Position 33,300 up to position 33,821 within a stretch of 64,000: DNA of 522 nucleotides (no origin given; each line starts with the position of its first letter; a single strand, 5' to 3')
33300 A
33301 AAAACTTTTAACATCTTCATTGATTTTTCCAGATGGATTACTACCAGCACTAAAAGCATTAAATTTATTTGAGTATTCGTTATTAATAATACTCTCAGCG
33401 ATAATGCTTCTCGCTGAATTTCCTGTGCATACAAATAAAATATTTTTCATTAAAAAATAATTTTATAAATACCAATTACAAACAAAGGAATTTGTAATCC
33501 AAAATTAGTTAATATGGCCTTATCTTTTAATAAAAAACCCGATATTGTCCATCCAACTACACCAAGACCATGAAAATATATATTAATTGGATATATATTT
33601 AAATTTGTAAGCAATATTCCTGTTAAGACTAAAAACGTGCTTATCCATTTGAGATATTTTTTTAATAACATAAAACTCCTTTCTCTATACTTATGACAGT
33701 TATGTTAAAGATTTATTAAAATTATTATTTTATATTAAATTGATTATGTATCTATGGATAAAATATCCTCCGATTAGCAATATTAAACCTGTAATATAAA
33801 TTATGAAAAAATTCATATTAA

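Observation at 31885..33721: ArsR-less arsenate-detoxification operon wired to PhoB, sharing a promoter motif with plcP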

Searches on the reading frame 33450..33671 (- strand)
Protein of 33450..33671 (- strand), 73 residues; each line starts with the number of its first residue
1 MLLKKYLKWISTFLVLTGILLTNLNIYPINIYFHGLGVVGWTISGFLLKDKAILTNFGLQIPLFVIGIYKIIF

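Call 7: search_protein_families(library=pfam, proteins=[window:33450-33671:-], max_evalue=0.01)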
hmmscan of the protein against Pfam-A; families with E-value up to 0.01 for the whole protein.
window:33450-33671:- (73 aa): 1 family
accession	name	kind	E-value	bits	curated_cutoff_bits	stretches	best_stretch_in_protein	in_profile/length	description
PF20189.3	DUF6552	-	2e-10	41.3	27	1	6-68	13-75/78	Family of unknown function (DUF6552)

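Call 28: search_protein_families(library=ncbifam, proteins=[window:33450-33671:-], max_evalue=0.001)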
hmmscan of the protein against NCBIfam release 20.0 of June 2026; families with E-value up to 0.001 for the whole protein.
window:33450-33671:- (73 aa): 0 families

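Call 37: find_homologous_proteins(query=window:33450-33671:-, max_evalue=0.001)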
Query window:33450-33671:- (73 aa): 986 proteins with E <= 0.001 among 991 candidates; the best 120 are listed.
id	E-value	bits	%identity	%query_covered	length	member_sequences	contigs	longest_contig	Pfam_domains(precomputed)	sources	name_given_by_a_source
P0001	1.1e-35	139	95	100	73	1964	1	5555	PF20189.4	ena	-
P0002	1.5e-35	139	96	97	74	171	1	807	PF20189.4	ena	-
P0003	2.2e-35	138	89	100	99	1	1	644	PF20189.4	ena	-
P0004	4.1e-35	137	94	99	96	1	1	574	PF20189.4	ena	-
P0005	5.4e-35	137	92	100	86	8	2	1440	PF20189.4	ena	-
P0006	5.7e-35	137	97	95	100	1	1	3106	PF20189.4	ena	-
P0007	5.8e-35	137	92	100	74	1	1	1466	PF20189.4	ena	-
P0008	9.1e-35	136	89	89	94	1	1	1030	PF20189.4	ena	-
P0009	1.1e-34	136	89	99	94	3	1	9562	PF20189.4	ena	-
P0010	1.8e-34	135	93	100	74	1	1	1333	PF20189.4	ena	-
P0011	1.8e-34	135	90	99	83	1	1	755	PF20189.4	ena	-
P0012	1.8e-34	135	90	99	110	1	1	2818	PF01451.28,PF20189.4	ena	-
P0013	3.9e-34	134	88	100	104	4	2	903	PF20189.4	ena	-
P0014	4.3e-34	134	89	100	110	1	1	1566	PF20189.4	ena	-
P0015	4.6e-34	134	90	100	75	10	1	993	PF20189.4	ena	-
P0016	4.7e-34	134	93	97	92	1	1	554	PF20189.4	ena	-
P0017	4.7e-34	134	88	100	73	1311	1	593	PF20189.4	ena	-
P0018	4.9e-34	134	89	99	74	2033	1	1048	PF20189.4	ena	-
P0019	5.0e-34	134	89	99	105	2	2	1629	PF20189.4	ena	-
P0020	5.5e-34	134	84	100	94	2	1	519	PF20189.4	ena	-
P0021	5.6e-34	134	96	97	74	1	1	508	PF20189.4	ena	-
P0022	6.4e-34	133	90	99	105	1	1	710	PF20189.4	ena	-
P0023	7.1e-34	133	86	99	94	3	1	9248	PF20189.4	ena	-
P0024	8.4e-34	133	91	96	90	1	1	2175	PF20189.4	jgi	jgi:hypothetical protein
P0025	9.1e-34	133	86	100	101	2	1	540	PF20189.4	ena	-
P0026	9.3e-34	133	90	97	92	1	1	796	PF20189.4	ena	-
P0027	9.8e-34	133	86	100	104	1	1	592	PF20189.4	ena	-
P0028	1.2e-33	132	86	97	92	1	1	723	PF20189.4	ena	-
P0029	1.6e-33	132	88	99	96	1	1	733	PF20189.4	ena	-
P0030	1.8e-33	132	89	99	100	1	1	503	PF20189.4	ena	-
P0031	2.0e-33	132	88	99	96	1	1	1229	PF20189.4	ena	-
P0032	2.0e-33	132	89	99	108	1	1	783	PF20189.4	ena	-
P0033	2.1e-33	132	87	97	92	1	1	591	PF20189.4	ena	-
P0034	2.1e-33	132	86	99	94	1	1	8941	PF20189.4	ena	-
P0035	2.1e-33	132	88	99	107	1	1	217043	PF20189.4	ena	-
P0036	3.2e-33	131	86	99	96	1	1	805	PF20189.4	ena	-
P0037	3.4e-33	131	88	100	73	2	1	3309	PF20189.4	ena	-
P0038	3.6e-33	131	91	95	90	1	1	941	PF20189.4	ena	-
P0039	3.7e-33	131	87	97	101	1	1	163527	PF20189.4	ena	-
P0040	4.3e-33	131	82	99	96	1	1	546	PF20189.4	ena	-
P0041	5.1e-33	131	87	96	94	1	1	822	PF20189.4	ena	-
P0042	6.1e-33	130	86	100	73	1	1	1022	PF20189.4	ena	-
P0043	1.0e-32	130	87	96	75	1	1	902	PF20189.4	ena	-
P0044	1.0e-32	130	86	100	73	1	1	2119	PF20189.4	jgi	jgi:hypothetical protein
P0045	1.2e-32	129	85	100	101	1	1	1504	PF20189.4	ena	-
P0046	1.3e-32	129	92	97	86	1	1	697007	PF20189.4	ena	-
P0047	1.4e-32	129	85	100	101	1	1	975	PF20189.4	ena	-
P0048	1.8e-32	129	88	99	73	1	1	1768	PF20189.4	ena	-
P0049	1.8e-32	129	84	100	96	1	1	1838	PF20189.4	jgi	-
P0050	1.8e-32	129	84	100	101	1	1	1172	PF20189.4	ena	-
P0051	1.9e-32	129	82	100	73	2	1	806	PF20189.4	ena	-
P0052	2.0e-32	129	84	100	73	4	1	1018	PF20189.4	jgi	jgi:hypothetical protein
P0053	2.1e-32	129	84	100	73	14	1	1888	PF20189.4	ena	-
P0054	2.2e-32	128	81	100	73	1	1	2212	PF20189.4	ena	-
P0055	2.4e-32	128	85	97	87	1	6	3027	PF20189.4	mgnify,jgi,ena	mgnify:CR=1 FL=1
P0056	3.2e-32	128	85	99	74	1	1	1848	PF20189.4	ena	-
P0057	3.4e-32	128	83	97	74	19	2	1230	PF20189.4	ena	-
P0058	4.5e-32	128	83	97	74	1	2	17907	PF20189.4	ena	-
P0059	5.5e-32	127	84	96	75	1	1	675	PF20189.4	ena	-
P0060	5.6e-32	127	86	99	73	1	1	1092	PF20189.4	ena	-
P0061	5.9e-32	127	82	100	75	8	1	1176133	PF20189.4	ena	-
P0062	6.0e-32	127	85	97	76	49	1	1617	PF20189.4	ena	-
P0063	6.6e-32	127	86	97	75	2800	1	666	PF20189.4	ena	-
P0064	6.6e-32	127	86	100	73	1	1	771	PF20189.4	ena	-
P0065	7.7e-32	127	83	99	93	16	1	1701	PF20189.4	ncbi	-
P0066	9.1e-32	127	85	93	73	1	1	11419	PF20189.4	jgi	-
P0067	9.4e-32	127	85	97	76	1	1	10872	PF20189.4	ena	-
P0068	9.6e-32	126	84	100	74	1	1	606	PF20189.4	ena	-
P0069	9.9e-32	126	83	95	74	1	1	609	PF20189.4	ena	-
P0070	1.1e-31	126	85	99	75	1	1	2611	PF20189.4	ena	-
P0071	1.1e-31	126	83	99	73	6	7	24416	PF20189.4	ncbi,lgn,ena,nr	ncbi:MAG: hypothetical protein O3B80_03880 [Proteobacteria bacterium]|nr:hypothetical protein [Pseud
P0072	1.1e-31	126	85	97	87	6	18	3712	PF20189.4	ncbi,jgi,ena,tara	tara:strand:+ start:50 stop:313 length:264 start_codon:yes stop_codon:yes gene_type:complete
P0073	1.1e-31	126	81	100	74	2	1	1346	PF20189.4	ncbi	-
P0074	1.1e-31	126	81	100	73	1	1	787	PF20189.4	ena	-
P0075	1.2e-31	126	86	96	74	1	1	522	PF20189.4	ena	-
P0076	1.2e-31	126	84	96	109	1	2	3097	PF20189.4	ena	-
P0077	1.2e-31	126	82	100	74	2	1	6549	PF20189.4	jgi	-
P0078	1.3e-31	126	81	96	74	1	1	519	PF20189.4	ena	-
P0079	1.5e-31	126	83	99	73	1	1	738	PF20189.4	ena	-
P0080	1.6e-31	126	86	99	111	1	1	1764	PF20189.4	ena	-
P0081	1.7e-31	126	82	99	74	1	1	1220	PF20189.4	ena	-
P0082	1.8e-31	126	82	99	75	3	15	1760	PF20189.4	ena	-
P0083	1.8e-31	126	83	99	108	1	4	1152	PF20189.4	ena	-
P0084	1.8e-31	126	83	99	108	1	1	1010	PF20189.4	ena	-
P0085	1.9e-31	126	80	97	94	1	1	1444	PF20189.4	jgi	-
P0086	1.9e-31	126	84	100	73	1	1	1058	PF20189.4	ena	-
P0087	2.0e-31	125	83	97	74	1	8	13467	PF20189.4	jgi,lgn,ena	-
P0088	2.0e-31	125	85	99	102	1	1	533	PF20189.4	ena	-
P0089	2.2e-31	125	83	97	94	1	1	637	PF20189.4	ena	-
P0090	2.3e-31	125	79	99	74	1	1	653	PF20189.4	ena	-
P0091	2.3e-31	125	85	99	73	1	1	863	PF20189.4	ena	-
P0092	2.4e-31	125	82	97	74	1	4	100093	PF20189.4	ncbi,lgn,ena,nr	ncbi:hypothetical protein N9481_02485 [Pelagibacteraceae bacterium]|nr:hypothetical protein [Pelagib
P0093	2.5e-31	125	80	96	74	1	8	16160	PF20189.4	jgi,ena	jgi:hypothetical protein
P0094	2.5e-31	125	85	93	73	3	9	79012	PF20189.4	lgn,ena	-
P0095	2.6e-31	125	84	96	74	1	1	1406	PF20189.4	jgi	-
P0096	2.8e-31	125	82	97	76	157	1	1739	PF20189.4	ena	-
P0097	2.8e-31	125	81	99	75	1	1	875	PF20189.4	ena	-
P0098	2.9e-31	125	85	99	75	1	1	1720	PF20189.4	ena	-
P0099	2.9e-31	125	80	97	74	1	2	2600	PF20189.4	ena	-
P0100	2.9e-31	125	81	96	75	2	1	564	PF20189.4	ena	-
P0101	3.0e-31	125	79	99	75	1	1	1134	PF20189.4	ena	-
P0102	3.1e-31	125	88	92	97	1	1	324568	PF20189.4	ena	-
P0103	3.2e-31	125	83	97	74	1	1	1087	PF20189.4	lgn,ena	-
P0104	3.2e-31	125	82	97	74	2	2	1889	PF20189.4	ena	-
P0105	3.3e-31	125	81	100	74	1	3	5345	PF20189.4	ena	-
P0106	3.5e-31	125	82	99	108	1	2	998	PF20189.4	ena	-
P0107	3.5e-31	125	82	99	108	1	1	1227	PF20189.4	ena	-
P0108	3.6e-31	125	80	97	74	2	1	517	PF20189.4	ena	-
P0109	3.9e-31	125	79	97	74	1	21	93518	PF20189.4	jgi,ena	jgi:hypothetical protein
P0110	4.1e-31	124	88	92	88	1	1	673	PF20189.4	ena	-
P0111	4.3e-31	124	82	97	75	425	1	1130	PF20189.4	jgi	-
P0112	4.4e-31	124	80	97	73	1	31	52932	PF20189.4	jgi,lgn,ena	-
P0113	4.5e-31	124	83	97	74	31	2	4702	PF20189.4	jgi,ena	-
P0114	4.5e-31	124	80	97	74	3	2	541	PF20189.4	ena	-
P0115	4.6e-31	124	79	100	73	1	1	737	PF20189.4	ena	-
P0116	4.7e-31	124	82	99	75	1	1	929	PF20189.4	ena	-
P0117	5.4e-31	124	78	100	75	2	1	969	PF20189.4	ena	-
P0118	5.4e-31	124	97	86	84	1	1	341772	PF20189.4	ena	-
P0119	5.7e-31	124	80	97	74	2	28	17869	PF20189.4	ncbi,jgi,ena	jgi:hypothetical protein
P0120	5.7e-31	124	82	97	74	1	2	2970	PF20189.4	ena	-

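Call 41: search_solved_structures(query=window:33450-33671:-, max_evalue=10, show_alignments=2)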
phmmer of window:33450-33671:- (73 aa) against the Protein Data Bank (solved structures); distinct sequences matched with E-value up to 10: 3.
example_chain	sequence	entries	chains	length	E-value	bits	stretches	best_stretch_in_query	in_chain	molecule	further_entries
5gpn_j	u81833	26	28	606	0.99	13.6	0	3-46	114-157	NADH-ubiquinone oxidoreductase chain 5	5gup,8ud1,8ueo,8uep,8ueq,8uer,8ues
7v2c_l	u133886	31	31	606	1.7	12.9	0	3-46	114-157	NADH-ubiquinone oxidoreductase chain 5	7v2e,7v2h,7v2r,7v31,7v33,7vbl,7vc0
7v2d_l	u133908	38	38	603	1.7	12.9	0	3-46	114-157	NADH-ubiquinone oxidoreductase chain 5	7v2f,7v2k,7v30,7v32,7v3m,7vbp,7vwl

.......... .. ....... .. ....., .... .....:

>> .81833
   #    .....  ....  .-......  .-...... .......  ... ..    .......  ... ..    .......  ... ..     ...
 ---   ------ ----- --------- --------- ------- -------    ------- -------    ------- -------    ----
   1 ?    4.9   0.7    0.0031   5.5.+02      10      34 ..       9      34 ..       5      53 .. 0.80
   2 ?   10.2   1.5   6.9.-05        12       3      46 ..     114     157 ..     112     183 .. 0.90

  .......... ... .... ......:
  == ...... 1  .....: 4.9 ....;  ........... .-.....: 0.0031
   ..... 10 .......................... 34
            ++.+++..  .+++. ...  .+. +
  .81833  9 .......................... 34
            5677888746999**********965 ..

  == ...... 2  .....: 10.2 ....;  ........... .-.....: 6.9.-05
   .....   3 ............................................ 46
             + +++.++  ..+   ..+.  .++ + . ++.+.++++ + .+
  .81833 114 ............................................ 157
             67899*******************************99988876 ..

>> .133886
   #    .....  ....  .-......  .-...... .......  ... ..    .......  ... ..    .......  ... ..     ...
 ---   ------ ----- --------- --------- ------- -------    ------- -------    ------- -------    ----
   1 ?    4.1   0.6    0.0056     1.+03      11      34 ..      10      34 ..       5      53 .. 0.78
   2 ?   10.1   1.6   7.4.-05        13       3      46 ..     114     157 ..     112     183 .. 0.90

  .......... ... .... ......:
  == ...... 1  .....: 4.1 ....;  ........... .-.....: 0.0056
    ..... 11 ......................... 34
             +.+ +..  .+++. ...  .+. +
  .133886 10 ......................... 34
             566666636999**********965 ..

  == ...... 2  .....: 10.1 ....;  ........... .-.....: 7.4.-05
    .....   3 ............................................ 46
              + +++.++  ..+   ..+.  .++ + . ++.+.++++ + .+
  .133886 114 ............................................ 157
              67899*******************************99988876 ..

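Call 51: predict_structure(alignment_id=A1)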
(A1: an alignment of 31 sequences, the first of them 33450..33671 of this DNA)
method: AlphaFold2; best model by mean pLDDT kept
length: 73 residues; sequences in the alignment: 31
mean_pLDDT: 91.5   pTM: 0.77
mean pLDDT of the five models: 91.5, 85.0, 84.6, 84.4, 84.4
residues with pLDDT >= 90: 51; 70-90: 21; 50-70: 1; < 50: 0
segments of 3 or more residues with pLDDT < 50: none
pLDDT, mean of each block of 10 residues (from residue 1): 84 97 95 95 93 90 87 88
secondary structure, 60 per line:
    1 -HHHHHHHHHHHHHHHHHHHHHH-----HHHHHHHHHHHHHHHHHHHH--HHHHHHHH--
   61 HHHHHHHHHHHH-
elements in order: H2-23 H29-48 H51-58 H61-72

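Call 54: fold_search(model_id=the predicted structure, library=pdb)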
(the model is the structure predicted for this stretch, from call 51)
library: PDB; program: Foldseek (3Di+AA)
matches with E <= 10: 35; with E <= 0.001: 0
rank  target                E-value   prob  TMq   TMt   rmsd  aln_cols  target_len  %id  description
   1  2v6y_A                1.7e+00  0.84  0.65  0.64   2.9        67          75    9  Structure of the MIT domain from a S. solfataricus Vps4-like ATPase (released 2007-10-16)
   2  2v6y_B                1.8e+00  0.69  0.59  0.60   3.0        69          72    9  Structure of the MIT domain from a S. solfataricus Vps4-like ATPase (released 2007-10-16)
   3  2w2u_B                2.4e+00  0.72  0.66  0.65   2.9        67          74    9  STRUCTURAL INSIGHT INTO THE INTERACTION BETWEEN ARCHAEAL ESCRT-III AND AAA-ATPASE (released 2009-07-14)
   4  2w2u_A                3.4e+00  0.33  0.54  0.52   3.3        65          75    8  STRUCTURAL INSIGHT INTO THE INTERACTION BETWEEN ARCHAEAL ESCRT-III AND AAA-ATPASE (released 2009-07-14)
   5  4a5x_B                3.8e+00  0.54  0.63  0.63   2.9        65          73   14  Structures of MITD1 (released 2012-11-14)
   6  8s05_A                4.3e+00  0.41  0.61  0.14   3.0        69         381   10  ArnAB complex an archaeal ortholog of the Sec23/24 core motif (released 2025-10-29)
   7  5uhq_A                4.3e+00  0.20  0.52  0.42  20.7        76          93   20  Structure of a SemiSWEET Q20A mutant (released 2017-08-02)
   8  4a5x_A                4.9e+00  0.41  0.63  0.63   3.0        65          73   14  Structures of MITD1 (released 2012-11-14)
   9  2ymb_C                4.9e+00  0.35  0.58  0.23   2.8        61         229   15  Structures of MITD1 (released 2012-10-24)
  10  7sat_D                5.2e+00  0.60  0.59  0.58   1.1        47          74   17  Structure of PorLM, the proton-powered motor that drives Type IX protein secretion (released 2022-03-23)
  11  7sax_G                5.2e+00  0.57  0.58  0.82   1.6        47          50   15  Structure of GldLM, the proton-powered motor that drives Type IX protein secretion and gliding motility in Sphingobact (released 2022-03-23)
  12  2ymb_D                5.5e+00  0.35  0.62  0.23   2.8        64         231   14  Structures of MITD1 (released 2012-10-24)
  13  5ctg_A                5.5e+00  0.21  0.55  0.20   6.3        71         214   15  The 3.1 A resolution structure of a eukaryotic SWEET transporter (released 2015-10-28)
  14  5ctg_B                5.8e+00  0.16  0.52  0.19   6.1        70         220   17  The 3.1 A resolution structure of a eukaryotic SWEET transporter (released 2015-10-28)
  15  5xpd                  6.2e+00  0.16  0.55  0.17   6.6        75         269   17  Sugar transporter of AtSWEET13 in inward-facing state with a substrate analog (released 2017-09-13)
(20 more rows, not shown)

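Call 67: search_protein_representatives(alignment_id=A1)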
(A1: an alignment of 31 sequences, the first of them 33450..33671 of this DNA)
Query: 31 sequences, 73 profile positions. Proteins with E-value up to 0.001 (for the whole library): 254; up to 1e-10: 88; up to 1e-30: 11. The best 150 are listed.
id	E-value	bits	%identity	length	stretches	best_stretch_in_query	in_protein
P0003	2.7e-40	152.8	-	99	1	1-73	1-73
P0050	5.2e-40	151.9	-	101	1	1-73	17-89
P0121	3.6e-39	149.2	-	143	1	1-73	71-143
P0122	4.6e-39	148.9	-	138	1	1-73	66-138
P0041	1.1e-38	147.6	-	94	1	1-70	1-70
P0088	5.7e-37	142.2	-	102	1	1-73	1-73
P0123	1.2e-35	138.0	-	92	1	4-69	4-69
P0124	1.9e-34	134.1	-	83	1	1-65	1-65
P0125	1.4e-31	124.9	-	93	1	11-73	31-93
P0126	2.5e-31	124.1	-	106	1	8-72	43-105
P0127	2.5e-31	124.1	-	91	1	6-73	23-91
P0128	1.5e-29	118.4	-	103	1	5-72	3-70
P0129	1.0e-28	115.7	-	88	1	16-73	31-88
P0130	2.9e-28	114.3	-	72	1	1-54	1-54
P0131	1.0e-27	112.5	-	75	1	7-73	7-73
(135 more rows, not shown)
